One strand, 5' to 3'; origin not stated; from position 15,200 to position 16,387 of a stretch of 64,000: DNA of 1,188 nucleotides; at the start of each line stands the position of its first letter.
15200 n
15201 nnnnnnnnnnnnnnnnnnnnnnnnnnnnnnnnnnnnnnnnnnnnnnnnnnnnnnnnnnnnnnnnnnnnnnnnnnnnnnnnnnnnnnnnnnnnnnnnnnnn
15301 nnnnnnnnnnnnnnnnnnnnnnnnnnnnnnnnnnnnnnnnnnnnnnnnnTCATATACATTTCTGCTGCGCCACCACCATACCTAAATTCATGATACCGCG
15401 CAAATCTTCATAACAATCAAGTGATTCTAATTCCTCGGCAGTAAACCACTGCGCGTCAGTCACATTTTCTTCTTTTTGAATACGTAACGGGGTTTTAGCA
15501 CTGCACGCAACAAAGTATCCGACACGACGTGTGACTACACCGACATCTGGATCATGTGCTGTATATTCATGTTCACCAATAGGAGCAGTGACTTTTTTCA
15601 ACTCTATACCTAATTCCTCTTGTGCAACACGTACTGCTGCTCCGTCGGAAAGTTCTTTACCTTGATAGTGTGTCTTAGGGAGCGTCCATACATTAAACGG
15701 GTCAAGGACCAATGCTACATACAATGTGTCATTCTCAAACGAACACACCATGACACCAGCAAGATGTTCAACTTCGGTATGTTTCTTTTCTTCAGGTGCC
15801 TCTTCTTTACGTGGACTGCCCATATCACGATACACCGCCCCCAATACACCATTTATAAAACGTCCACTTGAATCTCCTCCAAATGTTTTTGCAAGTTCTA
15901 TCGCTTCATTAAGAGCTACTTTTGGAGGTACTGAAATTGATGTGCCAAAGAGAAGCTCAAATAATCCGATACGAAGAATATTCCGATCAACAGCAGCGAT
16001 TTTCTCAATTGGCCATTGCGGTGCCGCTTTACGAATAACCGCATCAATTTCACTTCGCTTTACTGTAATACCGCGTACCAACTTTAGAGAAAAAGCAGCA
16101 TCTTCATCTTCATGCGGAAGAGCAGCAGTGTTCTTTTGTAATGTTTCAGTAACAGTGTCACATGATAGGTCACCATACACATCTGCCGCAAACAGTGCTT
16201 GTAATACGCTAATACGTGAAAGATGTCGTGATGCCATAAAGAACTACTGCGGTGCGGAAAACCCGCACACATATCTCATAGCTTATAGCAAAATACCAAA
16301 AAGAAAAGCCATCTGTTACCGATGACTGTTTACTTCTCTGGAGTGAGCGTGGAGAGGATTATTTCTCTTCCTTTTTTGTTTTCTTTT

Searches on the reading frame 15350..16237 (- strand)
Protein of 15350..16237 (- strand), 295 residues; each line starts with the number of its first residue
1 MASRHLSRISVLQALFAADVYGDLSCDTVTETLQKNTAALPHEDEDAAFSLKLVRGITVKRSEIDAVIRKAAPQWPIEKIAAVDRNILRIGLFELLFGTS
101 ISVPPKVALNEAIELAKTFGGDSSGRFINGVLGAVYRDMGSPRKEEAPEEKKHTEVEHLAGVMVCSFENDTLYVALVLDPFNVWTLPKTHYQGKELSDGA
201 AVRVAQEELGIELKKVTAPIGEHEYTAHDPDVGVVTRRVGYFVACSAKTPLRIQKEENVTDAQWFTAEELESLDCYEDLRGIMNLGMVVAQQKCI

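Call 71: search_protein_families(library=pfam, proteins=[window:15350-16237:-], max_evalue=0.0001)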
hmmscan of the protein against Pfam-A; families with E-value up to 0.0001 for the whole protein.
window:15350-16237:- (295 aa): 2 families
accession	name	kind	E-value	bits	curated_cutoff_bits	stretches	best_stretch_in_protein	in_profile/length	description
PF01029.23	NusB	-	3.9e-31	108.6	23.1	1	7-137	3-133/133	NusB family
PF00293.34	NUDIX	-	4.5e-11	43.3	21.1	1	162-271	6-119/134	NUDIX domain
